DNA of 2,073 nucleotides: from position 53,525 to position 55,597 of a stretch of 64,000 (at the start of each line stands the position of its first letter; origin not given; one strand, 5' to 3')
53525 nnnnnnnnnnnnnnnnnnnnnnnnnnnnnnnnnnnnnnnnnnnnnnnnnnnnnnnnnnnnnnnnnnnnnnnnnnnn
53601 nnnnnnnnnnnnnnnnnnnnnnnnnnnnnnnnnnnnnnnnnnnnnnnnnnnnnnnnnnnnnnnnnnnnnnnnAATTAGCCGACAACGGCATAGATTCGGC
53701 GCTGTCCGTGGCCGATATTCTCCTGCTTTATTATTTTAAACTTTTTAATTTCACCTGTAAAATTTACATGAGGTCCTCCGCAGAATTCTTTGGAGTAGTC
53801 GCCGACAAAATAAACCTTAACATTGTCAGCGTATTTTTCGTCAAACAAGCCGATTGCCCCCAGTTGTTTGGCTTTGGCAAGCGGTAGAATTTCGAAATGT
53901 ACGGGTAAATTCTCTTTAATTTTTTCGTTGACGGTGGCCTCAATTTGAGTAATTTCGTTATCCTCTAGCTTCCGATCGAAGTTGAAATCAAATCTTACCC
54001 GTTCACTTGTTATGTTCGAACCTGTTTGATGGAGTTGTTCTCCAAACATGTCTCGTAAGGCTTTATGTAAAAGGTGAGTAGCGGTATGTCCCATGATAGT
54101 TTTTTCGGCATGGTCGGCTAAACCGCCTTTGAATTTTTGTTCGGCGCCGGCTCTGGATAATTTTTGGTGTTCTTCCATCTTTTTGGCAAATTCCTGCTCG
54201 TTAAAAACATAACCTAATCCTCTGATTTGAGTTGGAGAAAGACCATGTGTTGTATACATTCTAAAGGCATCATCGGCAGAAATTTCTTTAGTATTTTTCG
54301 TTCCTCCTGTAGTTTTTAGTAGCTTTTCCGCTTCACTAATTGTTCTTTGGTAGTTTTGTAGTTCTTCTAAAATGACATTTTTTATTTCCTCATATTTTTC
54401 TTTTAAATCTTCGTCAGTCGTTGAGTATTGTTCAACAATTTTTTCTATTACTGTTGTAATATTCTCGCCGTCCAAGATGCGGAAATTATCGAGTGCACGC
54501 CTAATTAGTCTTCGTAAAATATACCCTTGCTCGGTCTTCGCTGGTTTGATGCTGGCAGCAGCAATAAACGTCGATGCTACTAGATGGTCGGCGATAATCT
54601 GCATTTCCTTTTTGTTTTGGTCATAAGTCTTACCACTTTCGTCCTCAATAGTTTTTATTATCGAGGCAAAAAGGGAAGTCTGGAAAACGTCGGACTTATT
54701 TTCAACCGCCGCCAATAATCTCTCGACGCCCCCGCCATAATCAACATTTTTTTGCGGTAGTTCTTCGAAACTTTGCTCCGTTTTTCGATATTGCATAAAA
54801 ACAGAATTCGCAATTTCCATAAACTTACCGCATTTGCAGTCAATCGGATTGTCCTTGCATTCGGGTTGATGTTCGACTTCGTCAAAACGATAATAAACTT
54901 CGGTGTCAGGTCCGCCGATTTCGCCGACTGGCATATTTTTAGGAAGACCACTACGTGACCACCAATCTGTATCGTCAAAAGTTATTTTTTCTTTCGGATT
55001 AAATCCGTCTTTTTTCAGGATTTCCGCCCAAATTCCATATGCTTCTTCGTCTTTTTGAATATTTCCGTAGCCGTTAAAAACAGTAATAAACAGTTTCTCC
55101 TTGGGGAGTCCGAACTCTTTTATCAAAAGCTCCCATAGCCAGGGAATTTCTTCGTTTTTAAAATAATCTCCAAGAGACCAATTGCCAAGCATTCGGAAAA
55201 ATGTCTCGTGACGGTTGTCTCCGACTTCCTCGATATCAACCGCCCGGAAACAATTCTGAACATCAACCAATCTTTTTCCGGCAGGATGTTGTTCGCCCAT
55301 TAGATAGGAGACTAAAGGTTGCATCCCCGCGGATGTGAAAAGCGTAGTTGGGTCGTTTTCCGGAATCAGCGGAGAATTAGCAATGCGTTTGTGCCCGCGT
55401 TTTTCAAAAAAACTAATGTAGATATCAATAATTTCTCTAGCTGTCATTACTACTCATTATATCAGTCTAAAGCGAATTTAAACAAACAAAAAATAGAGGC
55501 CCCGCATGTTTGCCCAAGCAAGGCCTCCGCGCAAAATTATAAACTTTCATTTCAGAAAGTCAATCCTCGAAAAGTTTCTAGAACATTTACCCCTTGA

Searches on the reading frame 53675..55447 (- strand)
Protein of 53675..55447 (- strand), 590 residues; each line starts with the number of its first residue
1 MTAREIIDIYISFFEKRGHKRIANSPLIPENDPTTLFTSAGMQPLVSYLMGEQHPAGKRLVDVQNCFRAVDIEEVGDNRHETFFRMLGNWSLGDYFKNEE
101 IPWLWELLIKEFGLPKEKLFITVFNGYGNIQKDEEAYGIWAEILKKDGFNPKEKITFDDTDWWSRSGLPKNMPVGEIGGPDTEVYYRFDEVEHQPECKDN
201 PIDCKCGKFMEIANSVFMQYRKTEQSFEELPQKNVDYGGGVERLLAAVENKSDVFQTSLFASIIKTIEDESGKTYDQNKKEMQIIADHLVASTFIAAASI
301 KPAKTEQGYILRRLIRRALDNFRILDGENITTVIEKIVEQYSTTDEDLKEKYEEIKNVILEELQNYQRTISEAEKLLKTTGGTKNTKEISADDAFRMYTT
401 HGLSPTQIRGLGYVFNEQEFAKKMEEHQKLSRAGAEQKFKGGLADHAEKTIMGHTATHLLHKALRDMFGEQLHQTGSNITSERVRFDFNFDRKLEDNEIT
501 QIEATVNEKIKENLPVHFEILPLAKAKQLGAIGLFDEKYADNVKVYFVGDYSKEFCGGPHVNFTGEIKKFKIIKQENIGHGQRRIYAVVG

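Call 40: search_protein_families(library=pfam, proteins=[window:53675-55447:-], max_evalue=0.001)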
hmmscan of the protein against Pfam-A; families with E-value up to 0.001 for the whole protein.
window:53675-55447:- (590 aa): 2 families
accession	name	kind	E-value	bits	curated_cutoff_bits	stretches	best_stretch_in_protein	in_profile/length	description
PF01411.24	tRNA-synt_2c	-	1.9e-96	324.2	30.3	1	5-440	1-437/552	tRNA synthetases class II (A)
PF07973.19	tRNA_SAD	-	2.4e-16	59.9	24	1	543-586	1-44/44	Threonyl and Alanyl tRNA synthetase second additional domain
